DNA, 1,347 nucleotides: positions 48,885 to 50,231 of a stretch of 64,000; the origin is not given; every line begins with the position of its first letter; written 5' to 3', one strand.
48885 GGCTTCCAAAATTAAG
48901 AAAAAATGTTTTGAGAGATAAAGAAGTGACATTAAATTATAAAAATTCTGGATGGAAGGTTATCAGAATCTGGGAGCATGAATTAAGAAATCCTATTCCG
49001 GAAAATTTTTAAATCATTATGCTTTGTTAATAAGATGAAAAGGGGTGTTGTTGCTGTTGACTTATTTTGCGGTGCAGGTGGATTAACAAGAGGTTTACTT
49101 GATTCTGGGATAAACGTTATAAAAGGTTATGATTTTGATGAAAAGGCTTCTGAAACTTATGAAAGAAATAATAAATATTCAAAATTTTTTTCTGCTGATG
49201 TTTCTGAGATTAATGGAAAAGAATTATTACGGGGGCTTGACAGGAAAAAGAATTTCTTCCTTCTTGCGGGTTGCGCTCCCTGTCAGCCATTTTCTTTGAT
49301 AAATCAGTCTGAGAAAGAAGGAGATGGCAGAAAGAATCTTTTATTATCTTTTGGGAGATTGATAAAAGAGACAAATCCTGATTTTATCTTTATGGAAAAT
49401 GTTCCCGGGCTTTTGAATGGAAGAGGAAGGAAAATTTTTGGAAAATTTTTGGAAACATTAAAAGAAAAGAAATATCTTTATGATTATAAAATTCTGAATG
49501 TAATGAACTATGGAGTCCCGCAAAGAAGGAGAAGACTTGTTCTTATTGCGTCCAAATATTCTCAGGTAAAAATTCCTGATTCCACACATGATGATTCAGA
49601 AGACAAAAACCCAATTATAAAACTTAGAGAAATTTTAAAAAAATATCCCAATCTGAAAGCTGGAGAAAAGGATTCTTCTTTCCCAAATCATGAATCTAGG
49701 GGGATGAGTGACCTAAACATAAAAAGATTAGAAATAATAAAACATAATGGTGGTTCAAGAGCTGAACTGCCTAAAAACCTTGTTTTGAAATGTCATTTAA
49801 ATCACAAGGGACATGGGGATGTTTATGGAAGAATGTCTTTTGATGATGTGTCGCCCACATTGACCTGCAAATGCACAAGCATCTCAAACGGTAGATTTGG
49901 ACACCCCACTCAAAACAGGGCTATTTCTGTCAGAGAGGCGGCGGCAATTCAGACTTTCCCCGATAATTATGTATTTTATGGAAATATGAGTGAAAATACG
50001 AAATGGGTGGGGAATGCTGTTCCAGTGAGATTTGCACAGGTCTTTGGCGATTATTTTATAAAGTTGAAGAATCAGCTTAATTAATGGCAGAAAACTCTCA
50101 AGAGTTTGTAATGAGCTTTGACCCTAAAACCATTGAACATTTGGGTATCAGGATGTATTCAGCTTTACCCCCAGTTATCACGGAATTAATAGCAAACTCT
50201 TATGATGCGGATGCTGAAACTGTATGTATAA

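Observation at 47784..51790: Four-gene block on the integrated element: PD-(D/E)xK nuclease, Vsr, Dcm and a MORC-like GHKL ATPase fused to a TIGR02391-like domain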

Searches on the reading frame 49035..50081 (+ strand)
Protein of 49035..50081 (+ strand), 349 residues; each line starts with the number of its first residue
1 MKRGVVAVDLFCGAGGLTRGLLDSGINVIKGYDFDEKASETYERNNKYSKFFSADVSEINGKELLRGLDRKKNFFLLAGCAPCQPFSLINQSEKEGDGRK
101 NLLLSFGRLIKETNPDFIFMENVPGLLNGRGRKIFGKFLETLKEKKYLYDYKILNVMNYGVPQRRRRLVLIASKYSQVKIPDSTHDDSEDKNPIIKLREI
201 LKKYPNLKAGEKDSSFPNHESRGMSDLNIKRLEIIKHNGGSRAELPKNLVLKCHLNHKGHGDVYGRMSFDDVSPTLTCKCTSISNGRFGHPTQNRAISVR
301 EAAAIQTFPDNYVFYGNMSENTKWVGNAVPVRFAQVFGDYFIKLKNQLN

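Call 4: search_protein_families(library=pfam, proteins=[window:49035-50081:+], max_evalue=0.01)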
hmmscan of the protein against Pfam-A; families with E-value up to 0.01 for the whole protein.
window:49035-50081:+ (349 aa): 1 family
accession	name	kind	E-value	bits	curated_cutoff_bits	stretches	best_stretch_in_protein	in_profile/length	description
PF00145.23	DNA_methylase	-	1.4e-61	209.1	22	1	8-337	4-318/324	C-5 cytosine-specific DNA methylase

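Call 6: search_protein_families(library=padloc, proteins=[window:49035-50081:+], max_evalue=0.01)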
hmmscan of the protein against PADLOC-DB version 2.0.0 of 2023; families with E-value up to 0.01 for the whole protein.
window:49035-50081:+ (349 aa): 60 families (the best 25 are shown)
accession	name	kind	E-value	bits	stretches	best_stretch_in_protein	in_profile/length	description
PDLC03378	MTase_II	-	1.3e-89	298.9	1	7-346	5-331/344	Type II methyltransferase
PDLC03234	MTase_II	-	7.1e-77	257.2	2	3-213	3-211/375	Type II methyltransferase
PDLC00033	DruM2|DruM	-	2.8e-75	251.9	1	3-339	20-358/368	DNA cytosine methylase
PDLC03326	MTase_II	-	2.9e-61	205.9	2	5-192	5-194/412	Type II methyltransferase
PDLC03272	MTase_II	-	1.3e-53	180.6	1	4-342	74-387/407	Type II methyltransferase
PDLC00026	DruM2|DruM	-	1.1e-51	174.4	1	3-339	3-312/336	DNA cytosine methylase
PDLC03237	MTase_II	-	2.5e-51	172.7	2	7-176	796-971/1036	Type II methyltransferase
PDLC02651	DrmMII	-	7.7e-50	167.9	1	5-339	3-351/371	DrmMII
PDLC02649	DrmMII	-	1.7e-44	150.5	3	71-214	113-257/422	DrmMII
PDLC00030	DruM2|DruM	-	3.5e-43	146.2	1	8-336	9-355/380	DNA cytosine methylase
PDLC03279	MTase_II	-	3.9e-43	145.6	1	8-343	6-351/587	Type II methyltransferase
PDLC02650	DrmMII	-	9.6e-43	144.7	2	139-335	208-408/435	DrmMII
PDLC03307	MTase_II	-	1.2e-39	134.7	2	7-130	3-118/382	Type II methyltransferase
PDLC00027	DruM2|DruM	-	7.5e-39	132.1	2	7-205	14-198/361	DNA cytosine methylase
PDLC02656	DrmMII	-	1.7e-36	124.1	2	7-205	7-233/491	DrmMII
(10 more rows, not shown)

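Call 7: search_protein_families(library=ncbifam, proteins=[window:49035-50081:+], max_evalue=0.01)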
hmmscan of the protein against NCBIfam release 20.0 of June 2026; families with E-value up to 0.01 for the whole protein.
window:49035-50081:+ (349 aa): 2 families
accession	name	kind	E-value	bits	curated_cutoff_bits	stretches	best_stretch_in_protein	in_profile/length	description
TIGR00675.1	dcm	superfamily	1.8e-48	165.9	100.65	1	8-334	2-322/329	DNA (cytosine-5-)-methyltransferase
NF007772.0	PRK10458.1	subfamily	3.7e-07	29.1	710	1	8-172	92-285/472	DNA cytosine methylase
